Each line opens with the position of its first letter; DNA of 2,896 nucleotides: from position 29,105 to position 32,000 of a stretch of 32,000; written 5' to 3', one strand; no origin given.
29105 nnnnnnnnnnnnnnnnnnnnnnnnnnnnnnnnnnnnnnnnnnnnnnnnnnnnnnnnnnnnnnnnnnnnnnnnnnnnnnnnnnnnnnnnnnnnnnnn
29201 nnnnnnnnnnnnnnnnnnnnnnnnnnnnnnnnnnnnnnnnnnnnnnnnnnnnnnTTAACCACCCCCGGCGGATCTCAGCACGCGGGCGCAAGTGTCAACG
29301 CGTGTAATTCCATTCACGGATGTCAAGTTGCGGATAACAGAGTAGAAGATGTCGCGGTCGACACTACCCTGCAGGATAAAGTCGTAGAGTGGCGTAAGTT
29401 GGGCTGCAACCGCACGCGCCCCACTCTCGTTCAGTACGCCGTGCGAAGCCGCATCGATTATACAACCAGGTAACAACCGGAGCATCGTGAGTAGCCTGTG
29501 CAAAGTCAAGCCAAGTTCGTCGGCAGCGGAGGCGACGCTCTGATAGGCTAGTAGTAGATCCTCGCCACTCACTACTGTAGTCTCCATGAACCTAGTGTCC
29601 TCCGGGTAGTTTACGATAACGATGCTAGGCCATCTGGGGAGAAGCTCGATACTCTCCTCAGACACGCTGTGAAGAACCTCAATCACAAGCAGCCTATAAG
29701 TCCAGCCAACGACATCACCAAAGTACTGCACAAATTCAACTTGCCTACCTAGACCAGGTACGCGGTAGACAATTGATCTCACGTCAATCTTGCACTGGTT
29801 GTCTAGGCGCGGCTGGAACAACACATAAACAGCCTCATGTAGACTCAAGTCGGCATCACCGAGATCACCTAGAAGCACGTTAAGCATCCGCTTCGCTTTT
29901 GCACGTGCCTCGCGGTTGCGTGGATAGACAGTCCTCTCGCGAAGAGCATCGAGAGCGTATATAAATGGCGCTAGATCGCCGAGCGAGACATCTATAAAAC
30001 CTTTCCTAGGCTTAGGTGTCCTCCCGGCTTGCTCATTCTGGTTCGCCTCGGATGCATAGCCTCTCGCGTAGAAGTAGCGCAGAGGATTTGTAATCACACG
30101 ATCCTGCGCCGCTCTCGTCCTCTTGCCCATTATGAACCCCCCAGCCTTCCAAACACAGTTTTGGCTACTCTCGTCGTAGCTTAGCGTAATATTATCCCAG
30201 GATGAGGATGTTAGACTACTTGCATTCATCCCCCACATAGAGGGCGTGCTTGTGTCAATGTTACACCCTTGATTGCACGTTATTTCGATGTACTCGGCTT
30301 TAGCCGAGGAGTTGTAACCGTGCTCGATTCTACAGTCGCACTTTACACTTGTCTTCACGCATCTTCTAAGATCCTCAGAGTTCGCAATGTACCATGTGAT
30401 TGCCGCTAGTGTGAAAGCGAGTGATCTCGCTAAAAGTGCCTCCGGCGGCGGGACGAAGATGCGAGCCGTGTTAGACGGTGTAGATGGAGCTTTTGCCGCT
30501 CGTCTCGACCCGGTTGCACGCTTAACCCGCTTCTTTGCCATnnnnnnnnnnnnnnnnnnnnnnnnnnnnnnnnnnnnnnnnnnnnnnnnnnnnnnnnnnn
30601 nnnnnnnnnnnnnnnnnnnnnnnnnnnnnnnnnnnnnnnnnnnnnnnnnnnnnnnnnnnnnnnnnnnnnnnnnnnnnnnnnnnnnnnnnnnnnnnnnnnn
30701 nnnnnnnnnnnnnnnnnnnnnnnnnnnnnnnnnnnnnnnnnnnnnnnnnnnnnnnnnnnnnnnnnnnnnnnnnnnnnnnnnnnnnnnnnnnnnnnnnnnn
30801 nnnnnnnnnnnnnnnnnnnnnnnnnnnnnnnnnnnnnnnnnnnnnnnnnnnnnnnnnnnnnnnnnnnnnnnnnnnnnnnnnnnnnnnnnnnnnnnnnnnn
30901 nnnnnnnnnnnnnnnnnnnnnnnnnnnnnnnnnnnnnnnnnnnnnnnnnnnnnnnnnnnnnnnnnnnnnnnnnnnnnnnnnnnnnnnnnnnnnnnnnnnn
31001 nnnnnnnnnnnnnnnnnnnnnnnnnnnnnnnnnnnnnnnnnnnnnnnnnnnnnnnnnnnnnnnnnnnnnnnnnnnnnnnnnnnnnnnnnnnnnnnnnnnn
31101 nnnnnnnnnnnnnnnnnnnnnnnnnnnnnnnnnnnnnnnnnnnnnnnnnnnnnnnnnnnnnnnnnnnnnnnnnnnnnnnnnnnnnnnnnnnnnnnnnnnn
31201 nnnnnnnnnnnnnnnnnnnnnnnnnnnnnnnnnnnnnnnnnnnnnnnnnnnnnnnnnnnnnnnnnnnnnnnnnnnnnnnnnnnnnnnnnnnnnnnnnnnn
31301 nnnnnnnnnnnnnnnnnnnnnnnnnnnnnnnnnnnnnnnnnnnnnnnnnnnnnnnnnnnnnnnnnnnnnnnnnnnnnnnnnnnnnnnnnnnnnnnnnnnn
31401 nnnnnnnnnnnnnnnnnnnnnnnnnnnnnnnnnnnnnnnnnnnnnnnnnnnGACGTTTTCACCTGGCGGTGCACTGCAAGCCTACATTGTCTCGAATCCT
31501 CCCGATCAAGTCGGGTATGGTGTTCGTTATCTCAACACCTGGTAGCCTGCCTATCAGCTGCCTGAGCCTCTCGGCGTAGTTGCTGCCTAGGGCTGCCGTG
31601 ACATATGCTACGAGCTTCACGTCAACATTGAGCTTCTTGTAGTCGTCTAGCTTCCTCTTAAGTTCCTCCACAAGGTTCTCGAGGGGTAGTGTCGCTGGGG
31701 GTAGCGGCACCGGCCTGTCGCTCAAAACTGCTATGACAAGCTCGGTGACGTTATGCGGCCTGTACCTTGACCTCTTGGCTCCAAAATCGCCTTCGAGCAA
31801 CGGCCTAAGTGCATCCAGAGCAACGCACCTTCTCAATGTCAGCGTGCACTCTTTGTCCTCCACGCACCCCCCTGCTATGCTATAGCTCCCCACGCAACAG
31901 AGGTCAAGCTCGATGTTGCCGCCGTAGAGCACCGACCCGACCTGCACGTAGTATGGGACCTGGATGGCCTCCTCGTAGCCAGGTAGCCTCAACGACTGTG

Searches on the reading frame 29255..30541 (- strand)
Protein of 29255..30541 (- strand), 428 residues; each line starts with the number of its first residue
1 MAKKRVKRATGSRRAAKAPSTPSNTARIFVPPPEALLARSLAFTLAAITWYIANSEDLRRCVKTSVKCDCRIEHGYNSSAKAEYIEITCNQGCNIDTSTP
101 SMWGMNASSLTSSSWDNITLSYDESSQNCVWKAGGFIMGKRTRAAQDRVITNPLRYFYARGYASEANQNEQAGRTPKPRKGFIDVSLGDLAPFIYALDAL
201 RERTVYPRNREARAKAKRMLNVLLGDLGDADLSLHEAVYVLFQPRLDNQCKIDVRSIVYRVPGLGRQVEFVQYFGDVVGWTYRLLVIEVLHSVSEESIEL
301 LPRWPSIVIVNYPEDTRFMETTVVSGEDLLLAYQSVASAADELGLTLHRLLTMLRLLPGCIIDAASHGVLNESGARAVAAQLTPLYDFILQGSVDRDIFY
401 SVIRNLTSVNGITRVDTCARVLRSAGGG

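Call 8: search_protein_families(library=ncbifam, proteins=[window:29255-30541:-], max_evalue=0.01)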
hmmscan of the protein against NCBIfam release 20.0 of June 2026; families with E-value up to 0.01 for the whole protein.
window:29255-30541:- (428 aa): 0 families

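Call 37: search_protein_families(library=pfam, proteins=[window:29255-30541:-], max_evalue=0.1)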
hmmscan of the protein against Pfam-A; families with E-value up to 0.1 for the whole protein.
window:29255-30541:- (428 aa): 0 families

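Call 49: search_protein_families(library=padloc, proteins=[window:29255-30541:-], max_evalue=0.01)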
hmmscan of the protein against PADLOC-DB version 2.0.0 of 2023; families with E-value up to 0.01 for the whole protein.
window:29255-30541:- (428 aa): 1 family
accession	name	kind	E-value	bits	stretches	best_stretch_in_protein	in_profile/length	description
PDLC01424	Cas8a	-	0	1027.3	1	1-428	1-428/428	CAS-I-A; effector_LS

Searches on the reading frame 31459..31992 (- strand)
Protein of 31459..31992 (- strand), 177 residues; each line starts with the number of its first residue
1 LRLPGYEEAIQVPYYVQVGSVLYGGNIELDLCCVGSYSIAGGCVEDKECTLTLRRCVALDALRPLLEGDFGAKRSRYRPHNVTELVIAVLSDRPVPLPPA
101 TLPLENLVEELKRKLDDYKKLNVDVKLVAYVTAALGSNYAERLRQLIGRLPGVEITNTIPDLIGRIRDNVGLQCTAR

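Call 9: search_protein_families(library=pfam, proteins=[window:31459-31992:-], max_evalue=0.01)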
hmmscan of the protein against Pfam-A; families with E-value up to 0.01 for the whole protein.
window:31459-31992:- (177 aa): 1 family
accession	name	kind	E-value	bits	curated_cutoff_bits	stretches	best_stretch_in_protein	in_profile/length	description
PF01905.21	DevR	-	4.2e-14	52.7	23.8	1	7-109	165-267/270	CRISPR-associated negative auto-regulator DevR/Csa2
